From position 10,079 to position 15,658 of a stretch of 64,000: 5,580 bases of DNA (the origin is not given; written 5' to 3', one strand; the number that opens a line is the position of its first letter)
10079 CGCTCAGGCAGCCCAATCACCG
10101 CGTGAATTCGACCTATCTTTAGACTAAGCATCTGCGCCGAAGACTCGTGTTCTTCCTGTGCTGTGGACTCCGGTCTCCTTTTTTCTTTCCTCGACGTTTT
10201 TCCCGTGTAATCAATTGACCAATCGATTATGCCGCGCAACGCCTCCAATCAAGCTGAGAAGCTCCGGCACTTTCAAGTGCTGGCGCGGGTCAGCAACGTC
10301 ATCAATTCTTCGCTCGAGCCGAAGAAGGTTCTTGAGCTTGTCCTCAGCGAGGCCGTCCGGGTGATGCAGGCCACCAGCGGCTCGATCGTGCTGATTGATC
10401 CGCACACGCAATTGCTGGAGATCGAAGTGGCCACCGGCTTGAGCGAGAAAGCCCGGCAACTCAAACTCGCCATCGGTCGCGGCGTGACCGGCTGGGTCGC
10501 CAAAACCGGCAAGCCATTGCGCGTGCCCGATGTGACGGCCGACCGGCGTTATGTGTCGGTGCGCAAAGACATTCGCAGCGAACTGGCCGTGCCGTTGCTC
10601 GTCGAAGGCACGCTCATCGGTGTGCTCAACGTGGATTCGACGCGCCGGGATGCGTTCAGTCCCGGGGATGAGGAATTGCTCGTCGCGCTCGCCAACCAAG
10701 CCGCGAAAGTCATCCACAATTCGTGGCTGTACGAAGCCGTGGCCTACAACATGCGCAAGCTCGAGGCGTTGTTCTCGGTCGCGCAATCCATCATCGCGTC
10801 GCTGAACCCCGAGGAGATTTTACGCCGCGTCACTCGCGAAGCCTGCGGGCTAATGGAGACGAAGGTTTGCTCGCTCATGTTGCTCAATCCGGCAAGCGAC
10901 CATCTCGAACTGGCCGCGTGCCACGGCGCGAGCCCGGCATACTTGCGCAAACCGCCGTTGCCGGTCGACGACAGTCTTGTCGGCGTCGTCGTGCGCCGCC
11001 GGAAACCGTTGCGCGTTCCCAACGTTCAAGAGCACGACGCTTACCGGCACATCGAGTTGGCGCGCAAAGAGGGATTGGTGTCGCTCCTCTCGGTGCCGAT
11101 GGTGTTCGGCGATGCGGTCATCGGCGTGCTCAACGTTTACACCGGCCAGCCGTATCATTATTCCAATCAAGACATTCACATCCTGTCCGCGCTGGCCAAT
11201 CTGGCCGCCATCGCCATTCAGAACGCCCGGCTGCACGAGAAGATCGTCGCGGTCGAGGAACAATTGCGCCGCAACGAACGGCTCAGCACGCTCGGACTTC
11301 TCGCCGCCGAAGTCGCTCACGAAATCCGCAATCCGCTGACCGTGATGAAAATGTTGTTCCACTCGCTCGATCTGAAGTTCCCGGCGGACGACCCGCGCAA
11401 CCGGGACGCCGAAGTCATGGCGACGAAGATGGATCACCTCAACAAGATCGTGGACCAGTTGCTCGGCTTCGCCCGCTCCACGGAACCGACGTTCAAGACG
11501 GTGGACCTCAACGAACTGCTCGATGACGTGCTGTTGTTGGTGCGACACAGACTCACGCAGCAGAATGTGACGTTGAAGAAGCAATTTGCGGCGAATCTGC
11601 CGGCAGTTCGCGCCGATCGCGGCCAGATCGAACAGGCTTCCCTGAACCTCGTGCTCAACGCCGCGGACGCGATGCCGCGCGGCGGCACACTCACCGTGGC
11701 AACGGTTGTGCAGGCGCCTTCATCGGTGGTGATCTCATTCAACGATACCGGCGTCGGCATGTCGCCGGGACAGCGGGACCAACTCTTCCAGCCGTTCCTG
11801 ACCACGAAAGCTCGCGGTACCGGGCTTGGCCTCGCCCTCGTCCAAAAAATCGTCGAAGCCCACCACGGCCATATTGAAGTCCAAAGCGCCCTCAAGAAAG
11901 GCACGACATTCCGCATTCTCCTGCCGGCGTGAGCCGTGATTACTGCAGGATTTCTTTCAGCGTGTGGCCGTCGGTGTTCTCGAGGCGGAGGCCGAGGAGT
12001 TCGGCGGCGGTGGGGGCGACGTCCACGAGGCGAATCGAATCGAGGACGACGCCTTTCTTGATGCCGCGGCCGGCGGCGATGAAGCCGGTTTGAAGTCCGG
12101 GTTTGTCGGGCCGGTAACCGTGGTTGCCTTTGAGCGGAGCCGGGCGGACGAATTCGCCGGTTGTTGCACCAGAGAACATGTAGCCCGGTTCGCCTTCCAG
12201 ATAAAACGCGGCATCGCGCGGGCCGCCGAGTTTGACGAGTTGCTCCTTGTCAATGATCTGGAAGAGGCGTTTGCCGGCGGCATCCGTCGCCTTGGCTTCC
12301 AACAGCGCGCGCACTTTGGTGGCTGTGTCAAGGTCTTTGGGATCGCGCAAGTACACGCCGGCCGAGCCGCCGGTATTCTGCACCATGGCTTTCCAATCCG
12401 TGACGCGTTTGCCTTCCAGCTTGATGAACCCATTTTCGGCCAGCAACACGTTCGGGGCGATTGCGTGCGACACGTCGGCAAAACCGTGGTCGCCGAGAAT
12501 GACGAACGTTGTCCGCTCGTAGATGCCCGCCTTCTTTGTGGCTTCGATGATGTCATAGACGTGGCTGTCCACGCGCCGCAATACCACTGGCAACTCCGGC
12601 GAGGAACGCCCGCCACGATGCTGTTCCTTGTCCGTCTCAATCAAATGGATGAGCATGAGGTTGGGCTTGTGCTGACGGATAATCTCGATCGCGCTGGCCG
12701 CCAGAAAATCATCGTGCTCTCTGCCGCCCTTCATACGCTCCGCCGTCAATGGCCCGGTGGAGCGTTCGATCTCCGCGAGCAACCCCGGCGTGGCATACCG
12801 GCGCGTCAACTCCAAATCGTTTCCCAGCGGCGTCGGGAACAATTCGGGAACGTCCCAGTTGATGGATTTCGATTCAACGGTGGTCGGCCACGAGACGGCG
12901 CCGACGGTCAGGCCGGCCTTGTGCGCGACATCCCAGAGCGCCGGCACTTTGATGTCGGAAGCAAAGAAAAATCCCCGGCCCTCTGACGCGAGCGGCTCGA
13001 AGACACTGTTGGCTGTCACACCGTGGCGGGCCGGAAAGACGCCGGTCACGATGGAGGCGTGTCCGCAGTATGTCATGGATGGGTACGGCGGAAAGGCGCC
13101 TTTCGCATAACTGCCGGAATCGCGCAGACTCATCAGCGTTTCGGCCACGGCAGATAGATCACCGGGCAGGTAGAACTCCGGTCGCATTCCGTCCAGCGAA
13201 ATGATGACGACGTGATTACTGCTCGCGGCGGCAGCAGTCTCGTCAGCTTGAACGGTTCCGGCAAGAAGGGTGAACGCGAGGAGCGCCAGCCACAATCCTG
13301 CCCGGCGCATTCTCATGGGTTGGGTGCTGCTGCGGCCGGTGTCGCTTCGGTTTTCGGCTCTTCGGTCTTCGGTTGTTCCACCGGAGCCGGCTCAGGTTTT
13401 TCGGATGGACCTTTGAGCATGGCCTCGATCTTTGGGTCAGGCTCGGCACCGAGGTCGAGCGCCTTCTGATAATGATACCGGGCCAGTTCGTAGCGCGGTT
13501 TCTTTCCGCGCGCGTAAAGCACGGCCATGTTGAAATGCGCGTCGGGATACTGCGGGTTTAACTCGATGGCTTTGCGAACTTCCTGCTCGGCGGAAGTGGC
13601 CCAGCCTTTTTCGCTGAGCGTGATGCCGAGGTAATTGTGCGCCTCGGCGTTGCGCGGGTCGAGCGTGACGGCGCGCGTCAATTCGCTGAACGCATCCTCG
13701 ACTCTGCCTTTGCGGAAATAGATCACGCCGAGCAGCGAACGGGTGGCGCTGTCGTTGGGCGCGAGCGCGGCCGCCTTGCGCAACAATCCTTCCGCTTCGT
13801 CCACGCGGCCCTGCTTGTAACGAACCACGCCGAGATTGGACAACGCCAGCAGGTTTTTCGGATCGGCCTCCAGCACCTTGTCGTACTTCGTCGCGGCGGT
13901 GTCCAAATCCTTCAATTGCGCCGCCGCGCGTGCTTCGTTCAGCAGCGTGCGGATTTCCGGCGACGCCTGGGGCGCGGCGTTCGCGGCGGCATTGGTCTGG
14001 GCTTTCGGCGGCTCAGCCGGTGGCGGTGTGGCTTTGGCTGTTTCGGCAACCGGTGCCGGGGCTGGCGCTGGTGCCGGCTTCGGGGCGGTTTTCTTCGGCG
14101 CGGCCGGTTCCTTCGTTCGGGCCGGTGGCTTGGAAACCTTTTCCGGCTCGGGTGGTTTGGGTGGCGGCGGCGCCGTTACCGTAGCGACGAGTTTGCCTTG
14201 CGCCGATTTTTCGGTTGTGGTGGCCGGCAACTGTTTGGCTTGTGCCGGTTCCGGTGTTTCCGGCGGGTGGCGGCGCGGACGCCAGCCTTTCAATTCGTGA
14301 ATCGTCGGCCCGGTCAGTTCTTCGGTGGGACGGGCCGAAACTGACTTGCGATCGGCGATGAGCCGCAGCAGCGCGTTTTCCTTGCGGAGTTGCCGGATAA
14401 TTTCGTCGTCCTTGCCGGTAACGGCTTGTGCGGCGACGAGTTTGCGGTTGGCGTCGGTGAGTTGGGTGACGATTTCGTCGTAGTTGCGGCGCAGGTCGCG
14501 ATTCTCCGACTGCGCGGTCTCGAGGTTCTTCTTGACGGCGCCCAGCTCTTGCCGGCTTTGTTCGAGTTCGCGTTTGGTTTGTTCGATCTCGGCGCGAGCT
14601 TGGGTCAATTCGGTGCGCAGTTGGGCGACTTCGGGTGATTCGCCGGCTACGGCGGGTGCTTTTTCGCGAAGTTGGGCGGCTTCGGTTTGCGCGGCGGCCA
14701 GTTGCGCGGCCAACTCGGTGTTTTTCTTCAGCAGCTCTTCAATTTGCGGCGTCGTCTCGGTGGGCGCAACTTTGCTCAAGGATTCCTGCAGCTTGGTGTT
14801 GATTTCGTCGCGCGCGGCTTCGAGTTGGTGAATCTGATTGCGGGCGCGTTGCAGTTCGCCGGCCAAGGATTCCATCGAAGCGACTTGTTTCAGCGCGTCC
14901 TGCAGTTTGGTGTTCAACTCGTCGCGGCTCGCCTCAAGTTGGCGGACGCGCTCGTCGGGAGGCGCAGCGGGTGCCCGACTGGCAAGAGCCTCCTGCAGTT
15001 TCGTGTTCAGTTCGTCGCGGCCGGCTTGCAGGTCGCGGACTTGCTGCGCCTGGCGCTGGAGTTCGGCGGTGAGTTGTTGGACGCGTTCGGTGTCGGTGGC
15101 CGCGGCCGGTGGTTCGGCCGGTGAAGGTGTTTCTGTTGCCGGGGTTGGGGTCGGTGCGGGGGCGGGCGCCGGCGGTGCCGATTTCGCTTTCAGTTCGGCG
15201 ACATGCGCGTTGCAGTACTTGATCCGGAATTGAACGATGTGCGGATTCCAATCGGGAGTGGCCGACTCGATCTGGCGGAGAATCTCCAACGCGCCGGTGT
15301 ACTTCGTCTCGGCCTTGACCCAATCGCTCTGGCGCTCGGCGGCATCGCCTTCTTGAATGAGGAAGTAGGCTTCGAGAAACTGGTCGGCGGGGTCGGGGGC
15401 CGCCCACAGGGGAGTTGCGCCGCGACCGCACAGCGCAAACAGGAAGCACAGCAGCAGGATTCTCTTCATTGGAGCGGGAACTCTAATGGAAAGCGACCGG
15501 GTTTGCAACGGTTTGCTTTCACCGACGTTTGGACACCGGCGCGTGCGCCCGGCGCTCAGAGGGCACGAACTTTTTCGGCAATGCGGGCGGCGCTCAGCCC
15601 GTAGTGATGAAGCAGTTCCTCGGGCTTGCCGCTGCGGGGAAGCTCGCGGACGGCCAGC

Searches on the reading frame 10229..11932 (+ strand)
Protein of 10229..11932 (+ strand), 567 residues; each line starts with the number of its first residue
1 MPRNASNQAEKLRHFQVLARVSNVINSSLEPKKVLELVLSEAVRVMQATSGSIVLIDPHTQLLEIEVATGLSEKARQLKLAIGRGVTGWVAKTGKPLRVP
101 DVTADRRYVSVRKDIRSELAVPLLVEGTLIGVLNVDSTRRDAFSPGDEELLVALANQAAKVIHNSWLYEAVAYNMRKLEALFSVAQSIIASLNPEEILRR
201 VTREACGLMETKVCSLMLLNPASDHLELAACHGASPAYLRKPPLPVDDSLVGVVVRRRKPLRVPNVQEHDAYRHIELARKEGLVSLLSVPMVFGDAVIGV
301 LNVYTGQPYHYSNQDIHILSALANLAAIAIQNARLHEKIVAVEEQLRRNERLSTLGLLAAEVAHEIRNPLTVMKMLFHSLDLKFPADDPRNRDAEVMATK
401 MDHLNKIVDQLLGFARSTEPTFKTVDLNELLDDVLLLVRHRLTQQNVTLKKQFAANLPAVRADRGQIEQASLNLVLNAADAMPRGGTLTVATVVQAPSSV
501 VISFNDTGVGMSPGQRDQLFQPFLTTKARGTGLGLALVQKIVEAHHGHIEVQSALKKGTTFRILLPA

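Call 56: search_protein_families(library=pfam, proteins=[window:10229-11932:+], max_evalue=0.00001)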
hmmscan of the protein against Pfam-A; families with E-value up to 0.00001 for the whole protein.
window:10229-11932:+ (567 aa): 5 families
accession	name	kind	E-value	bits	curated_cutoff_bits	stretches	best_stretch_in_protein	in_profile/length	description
PF13185.12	GAF_2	-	5e-47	160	28.6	2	192-331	2-136/136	GAF domain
PF01590.32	GAF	-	7.8e-44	149.9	22.4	2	193-330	1-133/133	GAF domain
PF13492.12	GAF_3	-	4.7e-28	98.6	27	2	193-332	1-129/129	GAF domain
PF02518.31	HATPase_c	-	9.9e-24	84.4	26.4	1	463-566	2-108/111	Histidine kinase-, DNA gyrase B-, and HSP90-like ATPase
PF00512.31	HisKA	-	5.2e-11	42.9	26.9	1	356-419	3-65/66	His Kinase A (phospho-acceptor) domain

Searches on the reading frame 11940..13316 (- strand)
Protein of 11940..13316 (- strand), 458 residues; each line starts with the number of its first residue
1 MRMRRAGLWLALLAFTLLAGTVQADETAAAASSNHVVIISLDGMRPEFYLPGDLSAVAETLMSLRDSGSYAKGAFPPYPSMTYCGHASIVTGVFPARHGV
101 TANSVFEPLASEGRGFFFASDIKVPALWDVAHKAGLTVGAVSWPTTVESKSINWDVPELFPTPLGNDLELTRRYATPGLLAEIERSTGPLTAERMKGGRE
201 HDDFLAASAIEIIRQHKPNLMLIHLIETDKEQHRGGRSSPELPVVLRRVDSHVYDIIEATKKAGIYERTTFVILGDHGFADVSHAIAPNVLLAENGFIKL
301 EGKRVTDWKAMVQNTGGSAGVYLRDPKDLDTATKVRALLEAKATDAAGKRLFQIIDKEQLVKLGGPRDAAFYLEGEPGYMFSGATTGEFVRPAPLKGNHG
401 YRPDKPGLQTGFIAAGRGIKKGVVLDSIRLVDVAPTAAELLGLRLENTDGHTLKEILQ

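Call 56: search_protein_families(library=pfam, proteins=[window:11940-13316:-], max_evalue=0.00001)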
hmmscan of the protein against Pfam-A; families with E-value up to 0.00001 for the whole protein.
window:11940-13316:- (458 aa): 2 families
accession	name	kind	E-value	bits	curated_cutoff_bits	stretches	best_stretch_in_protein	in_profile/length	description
PF01663.27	Phosphodiest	-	5.7e-45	154.8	23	1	36-401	1-341/342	Type I phosphodiesterase / nucleotide pyrophosphatase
PF00884.28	Sulfatase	-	6e-07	29.5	25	0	36-280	3-244/301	Sulfatase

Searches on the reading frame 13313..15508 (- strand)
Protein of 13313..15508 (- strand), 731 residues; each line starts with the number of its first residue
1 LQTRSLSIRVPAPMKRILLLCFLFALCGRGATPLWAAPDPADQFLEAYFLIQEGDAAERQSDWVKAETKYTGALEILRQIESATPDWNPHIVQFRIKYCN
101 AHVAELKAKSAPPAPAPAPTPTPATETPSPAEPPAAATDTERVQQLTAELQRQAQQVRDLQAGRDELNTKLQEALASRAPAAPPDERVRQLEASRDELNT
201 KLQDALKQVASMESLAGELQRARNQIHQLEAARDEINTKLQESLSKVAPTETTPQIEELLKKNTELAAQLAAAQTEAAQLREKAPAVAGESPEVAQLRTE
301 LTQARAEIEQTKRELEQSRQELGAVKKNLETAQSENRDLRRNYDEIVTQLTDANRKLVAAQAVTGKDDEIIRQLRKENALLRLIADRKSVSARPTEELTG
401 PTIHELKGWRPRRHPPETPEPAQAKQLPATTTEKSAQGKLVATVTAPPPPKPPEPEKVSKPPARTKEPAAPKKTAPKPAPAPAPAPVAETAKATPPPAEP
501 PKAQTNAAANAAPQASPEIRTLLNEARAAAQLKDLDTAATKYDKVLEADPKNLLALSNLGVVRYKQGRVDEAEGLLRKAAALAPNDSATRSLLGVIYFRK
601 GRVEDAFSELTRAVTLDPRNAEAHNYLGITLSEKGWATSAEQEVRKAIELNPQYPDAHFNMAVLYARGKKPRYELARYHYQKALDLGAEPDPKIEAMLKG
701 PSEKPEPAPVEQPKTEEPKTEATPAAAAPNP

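Call 56: search_protein_families(library=pfam, proteins=[window:13313-15508:-], max_evalue=0.00001)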
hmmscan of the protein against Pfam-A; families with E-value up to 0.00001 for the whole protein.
window:13313-15508:- (731 aa): 12 families
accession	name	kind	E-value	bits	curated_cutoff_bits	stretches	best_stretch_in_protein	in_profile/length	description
PF07719.23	TPR_2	-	2e-25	87.2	27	0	555-586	3-34/34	Tetratricopeptide repeat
PF13414.12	TPR_11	-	4.6e-25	87.5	26.8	2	595-635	2-42/42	TPR repeat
PF13431.12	TPR_17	-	1.2e-23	81.8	24.4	0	611-642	3-34/34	Tetratricopeptide repeat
PF00515.34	TPR_1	-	1.1e-16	60.3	27.8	0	555-586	3-34/34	Tetratricopeptide repeat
PF13432.12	TPR_16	-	7.8e-15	55.4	32.7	1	523-586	1-64/65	Tetratricopeptide repeat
PF13181.12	TPR_8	-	2e-13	49.8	25.7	0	592-620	6-34/34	Tetratricopeptide repeat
PF14559.12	TPR_19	-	6.8e-13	49.2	25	1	530-593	2-65/68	Tetratricopeptide repeat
PF13424.12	TPR_12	-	8.2e-13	48.8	30.1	1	554-617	4-75/77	Tetratricopeptide repeat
PF13176.12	TPR_7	-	1.2e-08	34.8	27.9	0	555-586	1-32/36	Tetratricopeptide repeat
PF13428.12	TPR_14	-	2.8e-08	34.1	23.5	0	562-594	10-42/44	Tetratricopeptide repeat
PF13174.12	TPR_6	-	1.9e-07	31.7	26.3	0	555-585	2-32/33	Tetratricopeptide repeat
PF12895.13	ANAPC3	-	6.7e-06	26.7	27.2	0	533-610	3-79/82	Anaphase-promoting complex, cyclosome, subunit 3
